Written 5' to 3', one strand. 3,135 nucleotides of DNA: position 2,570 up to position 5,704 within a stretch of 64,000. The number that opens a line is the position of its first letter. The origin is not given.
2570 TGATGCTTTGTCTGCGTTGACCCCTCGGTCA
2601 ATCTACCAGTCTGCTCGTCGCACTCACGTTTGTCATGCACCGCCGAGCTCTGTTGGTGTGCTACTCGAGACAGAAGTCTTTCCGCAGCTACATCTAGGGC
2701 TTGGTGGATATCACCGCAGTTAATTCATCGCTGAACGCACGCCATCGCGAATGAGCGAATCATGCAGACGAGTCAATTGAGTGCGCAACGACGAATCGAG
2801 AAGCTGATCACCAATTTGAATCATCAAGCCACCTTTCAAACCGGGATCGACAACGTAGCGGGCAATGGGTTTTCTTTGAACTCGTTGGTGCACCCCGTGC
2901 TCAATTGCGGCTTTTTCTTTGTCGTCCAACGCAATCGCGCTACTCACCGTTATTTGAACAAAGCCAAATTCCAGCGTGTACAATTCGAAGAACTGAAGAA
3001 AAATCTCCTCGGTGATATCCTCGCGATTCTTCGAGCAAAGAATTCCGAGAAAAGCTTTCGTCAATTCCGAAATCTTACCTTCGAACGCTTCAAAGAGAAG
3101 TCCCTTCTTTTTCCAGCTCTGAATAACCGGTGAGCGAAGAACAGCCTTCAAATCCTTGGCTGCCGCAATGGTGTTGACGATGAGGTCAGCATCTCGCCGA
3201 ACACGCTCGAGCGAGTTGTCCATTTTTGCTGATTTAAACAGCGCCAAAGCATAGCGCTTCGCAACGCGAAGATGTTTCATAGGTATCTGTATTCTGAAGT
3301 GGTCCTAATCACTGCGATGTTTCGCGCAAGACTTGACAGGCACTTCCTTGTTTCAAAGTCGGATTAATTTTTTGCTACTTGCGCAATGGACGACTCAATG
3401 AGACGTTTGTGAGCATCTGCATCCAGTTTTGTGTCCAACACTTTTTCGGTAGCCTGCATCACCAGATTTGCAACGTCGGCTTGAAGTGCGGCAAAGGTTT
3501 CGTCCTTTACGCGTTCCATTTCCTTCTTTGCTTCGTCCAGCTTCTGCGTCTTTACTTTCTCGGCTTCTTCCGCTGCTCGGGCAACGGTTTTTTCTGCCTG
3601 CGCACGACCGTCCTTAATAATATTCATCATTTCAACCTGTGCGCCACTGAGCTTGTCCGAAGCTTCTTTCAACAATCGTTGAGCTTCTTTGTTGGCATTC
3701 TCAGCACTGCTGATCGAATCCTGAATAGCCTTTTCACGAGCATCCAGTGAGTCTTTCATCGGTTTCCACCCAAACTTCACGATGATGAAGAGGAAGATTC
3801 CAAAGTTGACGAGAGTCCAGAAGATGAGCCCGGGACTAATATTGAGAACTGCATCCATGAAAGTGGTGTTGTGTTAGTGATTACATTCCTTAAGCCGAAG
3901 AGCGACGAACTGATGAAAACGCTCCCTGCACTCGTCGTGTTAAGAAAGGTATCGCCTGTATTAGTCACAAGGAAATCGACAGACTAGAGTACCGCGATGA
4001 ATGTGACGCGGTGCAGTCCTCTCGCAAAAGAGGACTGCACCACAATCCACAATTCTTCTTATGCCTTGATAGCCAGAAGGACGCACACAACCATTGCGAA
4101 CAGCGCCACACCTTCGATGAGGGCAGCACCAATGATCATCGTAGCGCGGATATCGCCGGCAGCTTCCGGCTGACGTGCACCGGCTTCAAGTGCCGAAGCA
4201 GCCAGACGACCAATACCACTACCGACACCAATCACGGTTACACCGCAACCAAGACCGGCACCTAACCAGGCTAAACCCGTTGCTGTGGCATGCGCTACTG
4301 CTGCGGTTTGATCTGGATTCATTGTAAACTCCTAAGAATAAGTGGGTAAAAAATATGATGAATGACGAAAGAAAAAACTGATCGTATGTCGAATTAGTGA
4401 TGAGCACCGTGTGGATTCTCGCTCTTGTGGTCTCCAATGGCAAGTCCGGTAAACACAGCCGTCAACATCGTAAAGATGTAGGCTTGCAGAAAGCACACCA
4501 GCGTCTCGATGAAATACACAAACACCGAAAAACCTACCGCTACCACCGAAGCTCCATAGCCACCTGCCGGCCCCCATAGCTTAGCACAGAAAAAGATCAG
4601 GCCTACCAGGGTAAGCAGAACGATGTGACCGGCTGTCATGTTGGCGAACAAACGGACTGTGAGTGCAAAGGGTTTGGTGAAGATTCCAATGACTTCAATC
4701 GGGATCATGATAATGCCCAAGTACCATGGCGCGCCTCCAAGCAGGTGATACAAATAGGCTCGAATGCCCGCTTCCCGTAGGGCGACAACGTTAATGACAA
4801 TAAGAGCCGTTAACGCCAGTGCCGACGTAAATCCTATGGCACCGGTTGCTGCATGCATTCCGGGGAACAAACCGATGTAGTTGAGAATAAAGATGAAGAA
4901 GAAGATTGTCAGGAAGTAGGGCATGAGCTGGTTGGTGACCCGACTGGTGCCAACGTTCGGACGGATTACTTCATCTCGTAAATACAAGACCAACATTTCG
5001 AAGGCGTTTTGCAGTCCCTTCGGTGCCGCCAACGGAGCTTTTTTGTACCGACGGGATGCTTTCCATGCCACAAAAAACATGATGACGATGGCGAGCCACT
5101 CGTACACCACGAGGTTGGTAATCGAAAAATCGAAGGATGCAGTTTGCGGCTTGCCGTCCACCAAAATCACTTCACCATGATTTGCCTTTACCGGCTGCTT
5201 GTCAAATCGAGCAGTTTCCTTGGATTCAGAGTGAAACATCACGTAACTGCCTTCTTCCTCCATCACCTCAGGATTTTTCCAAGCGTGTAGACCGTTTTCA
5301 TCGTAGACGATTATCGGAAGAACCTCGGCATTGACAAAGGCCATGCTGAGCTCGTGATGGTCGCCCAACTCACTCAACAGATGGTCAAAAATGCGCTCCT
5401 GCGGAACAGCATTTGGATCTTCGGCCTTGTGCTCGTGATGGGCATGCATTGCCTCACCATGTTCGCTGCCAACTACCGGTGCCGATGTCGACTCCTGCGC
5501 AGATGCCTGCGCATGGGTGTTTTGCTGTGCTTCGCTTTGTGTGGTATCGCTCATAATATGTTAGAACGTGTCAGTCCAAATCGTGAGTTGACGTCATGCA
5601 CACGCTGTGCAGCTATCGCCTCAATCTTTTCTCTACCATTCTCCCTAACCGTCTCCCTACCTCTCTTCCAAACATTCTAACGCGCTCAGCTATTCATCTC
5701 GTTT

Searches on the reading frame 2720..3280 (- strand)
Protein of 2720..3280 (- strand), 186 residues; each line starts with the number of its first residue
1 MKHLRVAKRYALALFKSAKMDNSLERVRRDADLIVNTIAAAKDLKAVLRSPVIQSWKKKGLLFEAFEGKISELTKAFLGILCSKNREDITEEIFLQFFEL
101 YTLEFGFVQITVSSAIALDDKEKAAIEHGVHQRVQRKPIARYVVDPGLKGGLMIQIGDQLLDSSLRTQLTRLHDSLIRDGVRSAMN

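Call 9: search_protein_families(library=pfam, proteins=[window:2720-3280:-], max_evalue=0.001)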
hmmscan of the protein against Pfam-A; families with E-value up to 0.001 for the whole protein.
window:2720-3280:- (186 aa): 1 family
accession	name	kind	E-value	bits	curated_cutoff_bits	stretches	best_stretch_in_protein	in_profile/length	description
PF00213.23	OSCP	-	5e-42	144.3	22.3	1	6-176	1-172/172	ATP synthase delta (OSCP) subunit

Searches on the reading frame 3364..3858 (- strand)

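Call 9: search_protein_families(library=pfam, proteins=[window:3364-3858:-], max_evalue=0.001)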
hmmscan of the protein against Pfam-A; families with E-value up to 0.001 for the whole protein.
window:3364-3858:- (164 aa): 3 families
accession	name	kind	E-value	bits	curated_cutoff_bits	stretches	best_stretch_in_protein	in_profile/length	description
PF00430.23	ATP-synt_B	-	8.8e-25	87.7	28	1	12-141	2-131/132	ATP synthase B/B' CF(0)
PF05405.19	Mt_ATP-synt_B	-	1.9e-06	28.1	21.7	1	16-161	20-162/163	Mitochondrial ATP synthase B chain precursor (ATP-synt_B)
PF02326.20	YMF19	-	0.00037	21.7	22.6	0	12-73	12-71/84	Plant ATP synthase F0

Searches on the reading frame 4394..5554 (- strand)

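Call 9: search_protein_families(library=pfam, proteins=[window:4394-5554:-], max_evalue=0.001)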
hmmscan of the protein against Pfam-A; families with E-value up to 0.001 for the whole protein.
window:4394-5554:- (386 aa): 1 family
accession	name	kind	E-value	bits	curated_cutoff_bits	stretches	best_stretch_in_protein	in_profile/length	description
PF00119.25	ATP-synt_A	-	1.6e-55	188.8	33.9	1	150-369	2-216/217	ATP synthase A chain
